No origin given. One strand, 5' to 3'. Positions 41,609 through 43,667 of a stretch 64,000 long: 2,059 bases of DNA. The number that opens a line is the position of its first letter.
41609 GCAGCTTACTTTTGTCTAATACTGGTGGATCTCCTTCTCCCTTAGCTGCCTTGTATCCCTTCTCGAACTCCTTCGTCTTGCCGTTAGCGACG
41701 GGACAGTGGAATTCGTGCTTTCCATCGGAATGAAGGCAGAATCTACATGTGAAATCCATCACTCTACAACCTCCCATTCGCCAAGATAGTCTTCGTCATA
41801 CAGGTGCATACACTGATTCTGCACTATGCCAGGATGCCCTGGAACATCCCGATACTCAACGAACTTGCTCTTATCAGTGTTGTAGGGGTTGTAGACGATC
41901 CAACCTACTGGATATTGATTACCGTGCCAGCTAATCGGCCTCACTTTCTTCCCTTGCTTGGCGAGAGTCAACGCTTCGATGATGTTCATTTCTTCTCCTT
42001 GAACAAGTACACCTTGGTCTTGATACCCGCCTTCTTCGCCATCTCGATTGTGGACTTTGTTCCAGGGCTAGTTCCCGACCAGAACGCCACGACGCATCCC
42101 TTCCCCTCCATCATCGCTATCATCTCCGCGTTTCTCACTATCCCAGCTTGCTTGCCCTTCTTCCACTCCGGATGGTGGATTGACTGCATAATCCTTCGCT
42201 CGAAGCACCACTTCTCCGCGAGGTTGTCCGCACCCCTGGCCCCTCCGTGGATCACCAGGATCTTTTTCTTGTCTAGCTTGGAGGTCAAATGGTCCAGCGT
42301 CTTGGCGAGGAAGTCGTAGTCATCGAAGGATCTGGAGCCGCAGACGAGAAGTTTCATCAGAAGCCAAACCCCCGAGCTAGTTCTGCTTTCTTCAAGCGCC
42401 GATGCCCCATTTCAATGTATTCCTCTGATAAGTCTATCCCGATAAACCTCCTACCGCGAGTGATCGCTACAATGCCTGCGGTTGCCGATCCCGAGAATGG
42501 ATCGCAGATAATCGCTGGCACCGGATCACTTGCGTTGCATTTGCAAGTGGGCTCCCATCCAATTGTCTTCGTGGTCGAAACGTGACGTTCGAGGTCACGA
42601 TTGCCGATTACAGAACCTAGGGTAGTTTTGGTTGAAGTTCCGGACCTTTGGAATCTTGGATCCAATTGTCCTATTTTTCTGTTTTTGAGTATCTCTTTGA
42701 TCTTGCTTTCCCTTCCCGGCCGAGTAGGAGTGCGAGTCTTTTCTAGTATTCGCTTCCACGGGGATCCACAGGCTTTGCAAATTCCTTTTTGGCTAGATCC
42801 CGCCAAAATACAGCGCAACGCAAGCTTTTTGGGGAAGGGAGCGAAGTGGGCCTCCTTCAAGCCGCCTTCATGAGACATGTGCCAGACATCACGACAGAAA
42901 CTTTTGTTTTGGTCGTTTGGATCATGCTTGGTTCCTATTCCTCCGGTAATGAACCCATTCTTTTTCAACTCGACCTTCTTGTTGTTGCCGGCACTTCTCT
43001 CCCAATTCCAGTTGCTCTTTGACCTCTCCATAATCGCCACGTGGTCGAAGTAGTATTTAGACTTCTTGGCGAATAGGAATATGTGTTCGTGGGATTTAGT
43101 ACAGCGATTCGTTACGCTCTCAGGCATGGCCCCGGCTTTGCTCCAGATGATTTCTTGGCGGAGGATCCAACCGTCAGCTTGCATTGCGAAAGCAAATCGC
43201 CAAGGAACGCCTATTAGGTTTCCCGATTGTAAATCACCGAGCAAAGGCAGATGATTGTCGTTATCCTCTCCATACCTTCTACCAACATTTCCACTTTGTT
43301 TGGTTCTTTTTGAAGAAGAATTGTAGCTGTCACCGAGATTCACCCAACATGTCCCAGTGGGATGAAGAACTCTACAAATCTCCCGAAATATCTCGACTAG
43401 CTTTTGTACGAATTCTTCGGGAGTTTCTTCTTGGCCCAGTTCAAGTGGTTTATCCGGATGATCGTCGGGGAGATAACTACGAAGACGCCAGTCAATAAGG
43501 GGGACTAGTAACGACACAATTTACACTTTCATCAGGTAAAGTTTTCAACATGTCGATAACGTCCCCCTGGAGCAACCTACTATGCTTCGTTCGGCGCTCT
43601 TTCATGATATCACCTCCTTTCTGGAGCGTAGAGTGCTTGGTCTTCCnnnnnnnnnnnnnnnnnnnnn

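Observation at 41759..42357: DUF2829 (Tad2-like) and DUF2493/SLOG gene pair: possible anti-defence or nucleotide-signal-binding module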

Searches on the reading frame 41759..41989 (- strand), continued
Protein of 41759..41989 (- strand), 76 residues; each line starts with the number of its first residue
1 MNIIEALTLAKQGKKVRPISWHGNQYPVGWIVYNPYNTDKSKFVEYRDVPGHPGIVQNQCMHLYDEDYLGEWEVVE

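Call 59: find_encoding_contigs(protein=P0044, flank=6000, max_places=1)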
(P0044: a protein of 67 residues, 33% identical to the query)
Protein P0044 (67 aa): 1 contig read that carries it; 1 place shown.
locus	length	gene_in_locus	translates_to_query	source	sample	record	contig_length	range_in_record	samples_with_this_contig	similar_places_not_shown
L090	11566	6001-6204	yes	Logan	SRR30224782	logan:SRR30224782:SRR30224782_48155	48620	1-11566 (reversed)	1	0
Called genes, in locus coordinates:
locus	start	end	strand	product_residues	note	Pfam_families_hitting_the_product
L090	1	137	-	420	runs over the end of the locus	-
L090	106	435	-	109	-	-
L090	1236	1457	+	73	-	-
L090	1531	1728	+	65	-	-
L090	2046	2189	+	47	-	-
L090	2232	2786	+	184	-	-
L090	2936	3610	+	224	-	-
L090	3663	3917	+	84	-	-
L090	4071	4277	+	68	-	-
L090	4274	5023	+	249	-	PF04404:ERF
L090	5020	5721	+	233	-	PF09588:YqaJ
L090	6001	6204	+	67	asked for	-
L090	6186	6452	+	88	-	-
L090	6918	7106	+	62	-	-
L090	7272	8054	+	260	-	-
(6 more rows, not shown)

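Call 60: find_encoding_contigs(protein=P0046, flank=6000, max_places=1)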
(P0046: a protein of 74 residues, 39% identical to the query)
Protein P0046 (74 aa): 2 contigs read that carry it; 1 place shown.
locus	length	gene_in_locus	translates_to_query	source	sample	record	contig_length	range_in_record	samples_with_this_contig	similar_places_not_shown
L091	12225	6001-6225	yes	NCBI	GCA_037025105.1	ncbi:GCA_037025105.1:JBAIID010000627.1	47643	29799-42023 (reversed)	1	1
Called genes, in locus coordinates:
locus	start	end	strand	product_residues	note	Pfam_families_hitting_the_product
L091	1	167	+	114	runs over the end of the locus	-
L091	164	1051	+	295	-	PF03837:RecT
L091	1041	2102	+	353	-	-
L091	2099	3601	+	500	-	PF00270:DEAD, PF04851:ResIII, PF18766:SWI2_SNF2, PF00271:Helicase_C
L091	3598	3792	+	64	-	-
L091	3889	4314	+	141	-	-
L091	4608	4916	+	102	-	PF08774:VRR_NUC (weak)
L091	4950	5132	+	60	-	-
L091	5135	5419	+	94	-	-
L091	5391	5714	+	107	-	-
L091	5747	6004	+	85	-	-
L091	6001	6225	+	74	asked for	-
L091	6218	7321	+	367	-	-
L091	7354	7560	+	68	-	-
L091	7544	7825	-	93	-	-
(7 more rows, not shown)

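Call 61: find_encoding_contigs(protein=P0028, flank=6000, max_places=1)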
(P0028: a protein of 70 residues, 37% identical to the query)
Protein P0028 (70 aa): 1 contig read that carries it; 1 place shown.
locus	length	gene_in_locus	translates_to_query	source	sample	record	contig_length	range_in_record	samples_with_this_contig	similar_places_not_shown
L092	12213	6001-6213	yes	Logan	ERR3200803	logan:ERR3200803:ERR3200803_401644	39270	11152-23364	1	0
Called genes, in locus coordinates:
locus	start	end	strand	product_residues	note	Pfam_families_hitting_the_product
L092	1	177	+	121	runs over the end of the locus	-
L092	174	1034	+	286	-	PF02086:MethyltransfD12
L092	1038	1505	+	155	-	-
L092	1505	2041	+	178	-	-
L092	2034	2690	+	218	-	-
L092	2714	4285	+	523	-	PF26675:DUF8224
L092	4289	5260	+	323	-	-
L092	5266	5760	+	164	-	-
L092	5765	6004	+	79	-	-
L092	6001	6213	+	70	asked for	-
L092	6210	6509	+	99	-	-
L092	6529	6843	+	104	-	-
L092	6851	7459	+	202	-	-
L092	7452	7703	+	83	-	-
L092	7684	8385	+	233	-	-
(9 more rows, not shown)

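Call 66: fold_search(model_id=the predicted structure, library=viral)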
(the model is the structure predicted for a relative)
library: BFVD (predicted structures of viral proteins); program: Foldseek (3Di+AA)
matches with E <= 10: 159; with E <= 0.001: 0
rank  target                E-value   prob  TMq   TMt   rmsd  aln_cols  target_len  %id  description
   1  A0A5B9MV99            2.0e-02  0.99  0.50  0.47   4.0        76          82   14  (no name in the UniProt tables at hand)
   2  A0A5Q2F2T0            3.1e-02  1.00  0.66  0.57   3.9        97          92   16  Thoeris anti-defense 2-like domain-containing protein [Klebsiella phage UPM 2146]
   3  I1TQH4                4.2e-01  0.80  0.57  0.27   5.5        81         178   23  (no name in the UniProt tables at hand)
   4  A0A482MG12            5.4e-01  0.90  0.67  0.25   2.8        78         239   12  Thoeris anti-defense 2-like domain-containing protein [Serratia phage Parlo]
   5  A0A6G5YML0            5.7e-01  0.77  0.61  0.29   4.1        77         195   12  (no name in the UniProt tables at hand)
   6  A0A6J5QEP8            5.7e-01  0.08  0.20  0.21  11.1        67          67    9  Uncharacterized protein [uncultured Caudovirales phage]
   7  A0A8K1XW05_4          1.1e+00  0.08  0.22  0.02   9.5        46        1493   15  (no name in the UniProt tables at hand)
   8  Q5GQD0                1.2e+00  0.09  0.24  0.03   6.5        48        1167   14  NAD(+)--protein-arginine ADP-ribosyltransferase [Synechococcus phage S-PM2]
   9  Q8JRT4                1.5e+00  0.06  0.23  0.24  11.7        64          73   19  Late expression factor 10 [Phthorimaea operculella granulovirus]
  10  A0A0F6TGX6            1.6e+00  0.10  0.24  0.32   8.1        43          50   16  DUF7320 domain-containing protein [Escherichia coli O157 typing phage 3]
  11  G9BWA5                1.9e+00  0.06  0.25  0.14   6.7        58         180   19  (no name in the UniProt tables at hand)
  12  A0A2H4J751            2.0e+00  0.08  0.31  0.29   6.6        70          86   16  Uncharacterized protein [uncultured Caudovirales phage]
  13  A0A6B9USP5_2          2.2e+00  0.06  0.20  0.03   8.5        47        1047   17  (no name in the UniProt tables at hand)
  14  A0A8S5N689            2.3e+00  0.08  0.32  0.18   6.3        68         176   18  Uncharacterized protein [Siphoviridae sp. ctfWC31]
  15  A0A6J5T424            2.4e+00  0.07  0.29  0.12   8.9        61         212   15  DUF551 domain-containing protein [uncultured Caudovirales phage]
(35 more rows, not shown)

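Call 84: search_protein_families(library=ncbifam, proteins=[window:41759-41989:-], max_evalue=0.1)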
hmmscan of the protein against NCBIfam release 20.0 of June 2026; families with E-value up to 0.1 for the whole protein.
window:41759-41989:- (76 aa): 0 families

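Call 92: find_related_loci(query=A6, collection=genome_contigs, flank=5000)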
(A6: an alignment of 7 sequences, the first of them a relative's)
Query A6 (74 aa) in genome_contigs; peptide patterns used: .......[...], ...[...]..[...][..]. (x = any residue, [..] = any of these).
98 stretches matched a pattern, but none encodes a relative of the query by tblastn (E <= 1e-3).

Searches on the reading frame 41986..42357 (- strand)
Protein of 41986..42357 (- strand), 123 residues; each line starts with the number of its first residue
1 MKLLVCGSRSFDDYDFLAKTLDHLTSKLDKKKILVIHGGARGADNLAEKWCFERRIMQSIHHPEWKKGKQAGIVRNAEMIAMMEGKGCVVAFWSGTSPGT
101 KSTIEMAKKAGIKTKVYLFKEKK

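Call 3: search_protein_families(library=pfam, proteins=[window:41986-42357:-], max_evalue=1)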
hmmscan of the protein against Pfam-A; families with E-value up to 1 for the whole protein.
window:41986-42357:- (123 aa): 2 families
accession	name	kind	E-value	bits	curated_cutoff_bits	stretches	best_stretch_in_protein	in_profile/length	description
PF10686.14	YAcAr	-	3.7e-16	59.1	28.2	1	1-67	1-65/66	YspA, cpYpsA-related SLOG family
PF02481.21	DNA_processg_A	-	0.00012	21.7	29.6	1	5-54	49-96/212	DNA recombination-mediator protein A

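Call 4: search_protein_families(library=phrogs, proteins=[window:41986-42357:-], max_evalue=0.01)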
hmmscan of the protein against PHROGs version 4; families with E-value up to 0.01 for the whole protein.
window:41986-42357:- (123 aa): 4 families
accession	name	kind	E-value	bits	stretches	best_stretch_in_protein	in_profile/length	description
phrog_289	-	other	1.9e-28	100.6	1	1-123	23-144/500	GTP-binding domain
phrog_16939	-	unknown function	2.1e-13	51.1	1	1-117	1-121/330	-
phrog_11222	-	unknown function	7.1e-13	50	1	3-120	160-281/293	-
phrog_768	-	DNA, RNA and nucleotide metabolism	0.00026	21.6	0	7-68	10-72/191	DprA-like DNA recombination-mediator protein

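Call 9: search_solved_structures(query=window:41986-42357:-, max_evalue=10, show_alignments=3)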
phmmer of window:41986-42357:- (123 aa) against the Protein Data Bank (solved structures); distinct sequences matched with E-value up to 10: 0.

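Call 11: find_homologous_proteins(query=window:41986-42357:-, max_evalue=0.001)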
Query window:41986-42357:- (123 aa): 16 proteins with E <= 0.001 among 19 candidates.
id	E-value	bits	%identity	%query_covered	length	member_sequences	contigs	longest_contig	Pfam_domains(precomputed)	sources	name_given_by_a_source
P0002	3.2e-77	274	100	100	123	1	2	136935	PF10686.15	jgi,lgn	jgi:hypothetical protein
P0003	1.3e-20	92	46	94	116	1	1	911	PF10686.15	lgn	-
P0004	4.7e-19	87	45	94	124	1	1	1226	PF10686.15,PF02481.22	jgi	jgi:hypothetical protein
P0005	1.2e-15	76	43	95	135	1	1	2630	PF10686.15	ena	-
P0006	2.5e-15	75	43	90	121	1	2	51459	PF10686.15,PF02481.22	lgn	-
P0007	9.5e-14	69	39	94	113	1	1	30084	PF10686.15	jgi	jgi:hypothetical protein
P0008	2.4e-13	68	43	88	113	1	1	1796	PF10686.15,PF02481.22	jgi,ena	-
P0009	7.4e-13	67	42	94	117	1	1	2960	PF10686.15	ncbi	-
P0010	8.9e-13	66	38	94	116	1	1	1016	PF10686.15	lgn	-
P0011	1.2e-10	59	35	95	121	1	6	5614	PF10686.15,PF02481.22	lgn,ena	-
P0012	4.3e-10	58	39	96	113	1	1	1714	PF10686.15,PF02481.22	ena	-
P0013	1.2e-9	56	40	98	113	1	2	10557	PF10686.15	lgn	-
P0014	1.6e-9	56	39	93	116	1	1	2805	PF10686.15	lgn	-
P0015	1.9e-9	56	37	94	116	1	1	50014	PF10686.15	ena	-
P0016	4.0e-9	54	40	80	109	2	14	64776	PF02481.22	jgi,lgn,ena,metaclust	metaclust:\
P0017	3.5e-7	48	37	95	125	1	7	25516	PF10686.15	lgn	-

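Call 15: search_protein_families(library=padloc, proteins=[window:41986-42357:-], max_evalue=1)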
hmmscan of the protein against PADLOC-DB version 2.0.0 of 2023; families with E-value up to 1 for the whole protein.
window:41986-42357:- (123 aa): 2 families
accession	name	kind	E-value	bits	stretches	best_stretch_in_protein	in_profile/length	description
PDLC03927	PsyrA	-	0.00075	16.7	1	5-51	136-180/398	-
PDLC03961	ShosA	-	0.028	11.7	1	18-54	131-167/303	-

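Call 56: search_solved_structures(query=A4, max_evalue=10, show_alignments=3)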
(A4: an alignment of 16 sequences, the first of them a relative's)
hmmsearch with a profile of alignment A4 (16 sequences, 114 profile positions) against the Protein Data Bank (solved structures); distinct sequences matched with E-value up to 10: 12.
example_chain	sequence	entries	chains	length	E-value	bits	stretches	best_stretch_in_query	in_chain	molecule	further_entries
3uqz_A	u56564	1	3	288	1.1e-05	28.9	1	2-52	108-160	DNA processing protein DprA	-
5mll_A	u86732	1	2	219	0.00017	25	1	13-52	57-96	DNA processing chain A (DprA)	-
4ljr_A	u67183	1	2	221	0.00017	25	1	13-52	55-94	DNA processing chain A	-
4ljk_A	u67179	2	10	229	0.0002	24.8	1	13-111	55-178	DNA processing chain A (DprA)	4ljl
3imk_A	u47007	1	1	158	0.15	15.5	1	24-58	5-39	Putative molybdenum carrier protein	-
5l1n_A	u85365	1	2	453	0.36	14.3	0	16-54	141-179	Coenzyme A disulfide reductase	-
4fx9_A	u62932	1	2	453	0.4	14.2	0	16-54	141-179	Coenzyme A disulfide reductase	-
6drr_A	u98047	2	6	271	0.72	13.4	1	24-66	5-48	Short-chain dehydrogenase | Putative oxidoreductase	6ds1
8zva_A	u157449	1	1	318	0.9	13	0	56-106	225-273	DNA processing protein DprA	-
9vzo_A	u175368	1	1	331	1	12.9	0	56-106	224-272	DprA-like antitoxin protein ShosA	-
3tqh_A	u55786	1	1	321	1.2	12.7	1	25-59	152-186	Quinone oxidoreductase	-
3lra_A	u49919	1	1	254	2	11.9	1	7-46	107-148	Disks large homolog 1, MAGUK p55 subfamily member 7, Protein lin-7 homolog C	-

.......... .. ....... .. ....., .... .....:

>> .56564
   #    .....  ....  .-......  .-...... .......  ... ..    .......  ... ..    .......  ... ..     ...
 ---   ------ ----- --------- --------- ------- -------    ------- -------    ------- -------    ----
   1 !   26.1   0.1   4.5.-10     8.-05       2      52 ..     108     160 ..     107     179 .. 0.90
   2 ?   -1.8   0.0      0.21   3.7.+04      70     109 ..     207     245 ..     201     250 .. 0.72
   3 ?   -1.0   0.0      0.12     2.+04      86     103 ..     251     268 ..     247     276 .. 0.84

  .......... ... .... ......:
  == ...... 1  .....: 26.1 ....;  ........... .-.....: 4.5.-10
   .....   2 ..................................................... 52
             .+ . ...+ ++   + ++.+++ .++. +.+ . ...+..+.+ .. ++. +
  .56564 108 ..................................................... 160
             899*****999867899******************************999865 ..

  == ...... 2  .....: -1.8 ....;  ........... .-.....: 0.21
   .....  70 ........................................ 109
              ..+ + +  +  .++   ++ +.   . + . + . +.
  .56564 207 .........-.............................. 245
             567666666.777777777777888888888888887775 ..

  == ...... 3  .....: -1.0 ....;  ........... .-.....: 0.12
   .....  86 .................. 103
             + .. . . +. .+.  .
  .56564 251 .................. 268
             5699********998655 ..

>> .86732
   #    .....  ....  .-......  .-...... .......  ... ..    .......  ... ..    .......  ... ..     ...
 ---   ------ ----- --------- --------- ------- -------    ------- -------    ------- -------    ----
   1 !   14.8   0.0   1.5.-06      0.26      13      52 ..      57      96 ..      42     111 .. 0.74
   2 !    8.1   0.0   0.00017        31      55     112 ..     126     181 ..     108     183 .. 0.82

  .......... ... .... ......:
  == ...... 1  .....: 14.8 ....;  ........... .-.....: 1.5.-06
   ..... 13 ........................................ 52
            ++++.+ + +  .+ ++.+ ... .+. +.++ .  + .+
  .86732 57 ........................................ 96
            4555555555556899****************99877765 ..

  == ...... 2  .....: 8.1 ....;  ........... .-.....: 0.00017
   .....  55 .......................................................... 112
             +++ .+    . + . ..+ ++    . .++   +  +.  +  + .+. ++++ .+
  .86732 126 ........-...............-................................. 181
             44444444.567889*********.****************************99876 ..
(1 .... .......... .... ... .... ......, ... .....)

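Call 72: find_related_loci(query=A5, collection=viral_contigs, flank=3000)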
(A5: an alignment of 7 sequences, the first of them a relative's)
Query A5 (123 aa) in viral_contigs; peptide patterns used: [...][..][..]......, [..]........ (x = any residue, [..] = any of these).
156 stretches matched a pattern; 127 encode a relative of the query (tblastn E <= 1e-3); the best 80 are kept; 80 distinct loci.
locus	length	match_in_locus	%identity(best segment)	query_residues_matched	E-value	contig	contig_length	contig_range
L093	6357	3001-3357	50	1-120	6e-35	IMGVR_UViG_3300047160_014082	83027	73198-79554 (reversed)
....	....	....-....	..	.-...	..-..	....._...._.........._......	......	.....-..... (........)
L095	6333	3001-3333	43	1-117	4e-25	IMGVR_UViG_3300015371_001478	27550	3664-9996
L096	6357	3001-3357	40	3-120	2e-24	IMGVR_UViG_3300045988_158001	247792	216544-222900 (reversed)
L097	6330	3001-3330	47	1-116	7e-24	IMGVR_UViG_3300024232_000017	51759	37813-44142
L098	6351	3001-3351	41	1-122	7e-23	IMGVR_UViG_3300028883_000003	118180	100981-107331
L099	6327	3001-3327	46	1-116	3e-22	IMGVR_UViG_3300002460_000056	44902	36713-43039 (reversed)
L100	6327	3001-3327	40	1-113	2e-21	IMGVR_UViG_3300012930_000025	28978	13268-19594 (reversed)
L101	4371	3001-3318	42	1-112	3e-21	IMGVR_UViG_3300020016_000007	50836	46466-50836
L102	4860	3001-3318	43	1-112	5e-21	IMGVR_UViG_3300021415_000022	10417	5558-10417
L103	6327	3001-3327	43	1-114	8e-21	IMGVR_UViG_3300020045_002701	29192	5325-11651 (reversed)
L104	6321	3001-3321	41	1-113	5e-20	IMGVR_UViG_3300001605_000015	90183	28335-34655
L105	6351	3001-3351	39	1-115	1e-19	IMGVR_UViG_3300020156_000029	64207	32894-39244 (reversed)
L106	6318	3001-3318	42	2-112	4e-19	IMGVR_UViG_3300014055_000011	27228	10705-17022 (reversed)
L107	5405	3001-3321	39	1-112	2e-18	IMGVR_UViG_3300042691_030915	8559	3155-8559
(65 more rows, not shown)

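Call 84: search_protein_families(library=ncbifam, proteins=[window:41986-42357:-], max_evalue=0.1)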
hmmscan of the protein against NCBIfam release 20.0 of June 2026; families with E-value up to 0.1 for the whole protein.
window:41986-42357:- (123 aa): 2 families
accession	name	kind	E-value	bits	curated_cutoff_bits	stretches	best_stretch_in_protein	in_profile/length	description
TIGR00732.1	dprA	equivalog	0.011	14.9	191.15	1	5-53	49-95/220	DNA-processing protein DprA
NF010659.0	PRK14058.1-1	equivalog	0.072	12.2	223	1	5-59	6-57/267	[LysW]-aminoadipate kinase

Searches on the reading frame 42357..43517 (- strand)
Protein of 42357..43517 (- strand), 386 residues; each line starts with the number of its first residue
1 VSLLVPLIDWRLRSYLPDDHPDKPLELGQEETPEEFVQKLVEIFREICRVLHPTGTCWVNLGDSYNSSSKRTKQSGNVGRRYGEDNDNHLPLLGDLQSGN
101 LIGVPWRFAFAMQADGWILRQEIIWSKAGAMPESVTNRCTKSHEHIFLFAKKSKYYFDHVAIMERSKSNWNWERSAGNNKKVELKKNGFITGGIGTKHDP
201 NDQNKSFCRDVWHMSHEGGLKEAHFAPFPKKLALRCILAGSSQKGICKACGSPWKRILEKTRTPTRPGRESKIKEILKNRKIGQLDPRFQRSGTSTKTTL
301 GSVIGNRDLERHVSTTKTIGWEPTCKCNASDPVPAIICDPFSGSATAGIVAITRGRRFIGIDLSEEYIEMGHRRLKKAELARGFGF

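Call 3: search_protein_families(library=pfam, proteins=[window:42357-43517:-], max_evalue=1)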
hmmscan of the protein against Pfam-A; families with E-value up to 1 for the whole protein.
window:42357-43517:- (386 aa): 4 families
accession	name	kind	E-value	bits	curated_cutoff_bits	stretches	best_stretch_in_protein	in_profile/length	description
PF01555.25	N6_N4_Mtase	-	2.9e-36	125.9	26.7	2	28-246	20-184/221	DNA methylase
PF13847.12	Methyltransf_31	-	0.00064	19.9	27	1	337-381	7-54/145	Methyltransferase domain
PF08241.18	Methyltransf_11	-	0.0045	18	21.2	0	35-58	71-94/95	Methyltransferase domain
PF13649.12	Methyltransf_25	-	0.031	15.4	27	0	346-379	10-45/97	Methyltransferase domain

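Call 4: search_protein_families(library=phrogs, proteins=[window:42357-43517:-], max_evalue=0.01)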
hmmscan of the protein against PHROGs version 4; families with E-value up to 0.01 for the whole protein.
window:42357-43517:- (386 aa): 9 families
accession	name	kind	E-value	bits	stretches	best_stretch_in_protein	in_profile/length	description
phrog_67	-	other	3.3e-42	146.5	1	24-381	166-349/743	DNA methyltransferase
phrog_498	-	other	5.3e-12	46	1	309-378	355-423/633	DNA methyltransferase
phrog_3008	-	other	1.4e-08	35.4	1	336-378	172-214/244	DNA methyltransferase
phrog_12517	-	unknown function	2.3e-08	34.6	1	336-378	108-150/316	-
phrog_18293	-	other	1.4e-06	29.3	1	336-379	68-111/119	methyltransferase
phrog_23148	-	unknown function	1.7e-06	29.2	1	331-378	102-149/165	-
phrog_8769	-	other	1.3e-05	25.9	1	332-377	10-55/71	methyltransferase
phrog_16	-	DNA, RNA and nucleotide metabolism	0.0056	15.9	1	245-379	868-913/986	DNA helicase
phrog_18146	-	other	0.0071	16.3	0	335-364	71-100/452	DNA methyltransferase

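Call 84: search_protein_families(library=ncbifam, proteins=[window:42357-43517:-], max_evalue=0.1)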
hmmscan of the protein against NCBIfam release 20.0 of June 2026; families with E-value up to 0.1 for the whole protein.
window:42357-43517:- (386 aa): 3 families
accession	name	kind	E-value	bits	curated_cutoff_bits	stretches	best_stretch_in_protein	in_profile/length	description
NF050803.1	DnaMtaseCcrMCaul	equivalog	1.3e-13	50.6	830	2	334-379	206-251/350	adenine-specific DNA-methyltransferase CcrM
NF008572.0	PRK11524.1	equivalog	7.4e-13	48.3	292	1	329-378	210-259/294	adenine-specific DNA-methyltransferase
NF010253.0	PRK13699.1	subfamily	4.6e-08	33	244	1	334-379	164-209/226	DNA methyltransferase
